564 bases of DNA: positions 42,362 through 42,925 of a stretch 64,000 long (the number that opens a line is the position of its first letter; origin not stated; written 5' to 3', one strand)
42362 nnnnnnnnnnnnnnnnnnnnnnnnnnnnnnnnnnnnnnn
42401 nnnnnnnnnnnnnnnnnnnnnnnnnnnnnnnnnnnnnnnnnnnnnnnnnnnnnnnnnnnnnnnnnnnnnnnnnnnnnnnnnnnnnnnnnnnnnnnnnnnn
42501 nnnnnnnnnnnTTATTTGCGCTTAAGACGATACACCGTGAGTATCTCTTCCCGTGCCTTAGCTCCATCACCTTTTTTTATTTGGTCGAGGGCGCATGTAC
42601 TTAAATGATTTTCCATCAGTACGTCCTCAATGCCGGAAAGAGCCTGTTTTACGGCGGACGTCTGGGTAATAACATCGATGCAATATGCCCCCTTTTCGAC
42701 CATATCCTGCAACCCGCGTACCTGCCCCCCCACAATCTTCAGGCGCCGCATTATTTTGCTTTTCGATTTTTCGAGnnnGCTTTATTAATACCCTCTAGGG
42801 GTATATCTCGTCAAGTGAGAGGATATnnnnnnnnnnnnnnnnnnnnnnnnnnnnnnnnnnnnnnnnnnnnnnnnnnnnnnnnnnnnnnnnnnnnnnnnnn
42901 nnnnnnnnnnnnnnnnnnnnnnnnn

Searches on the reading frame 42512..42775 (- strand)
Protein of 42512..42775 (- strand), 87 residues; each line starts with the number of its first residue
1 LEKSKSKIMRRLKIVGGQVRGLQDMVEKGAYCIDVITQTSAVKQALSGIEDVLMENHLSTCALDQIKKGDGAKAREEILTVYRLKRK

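Call 101: search_protein_families(library=pfam, proteins=[window:42512-42775:-], max_evalue=0.00001)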
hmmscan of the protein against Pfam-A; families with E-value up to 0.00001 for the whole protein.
window:42512-42775:- (87 aa): 1 family
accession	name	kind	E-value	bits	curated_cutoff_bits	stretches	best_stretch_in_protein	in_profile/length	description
PF02583.22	Trns_repr_metal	-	3.1e-23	82.4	22.8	1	5-81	2-75/78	Metal-sensitive transcriptional repressor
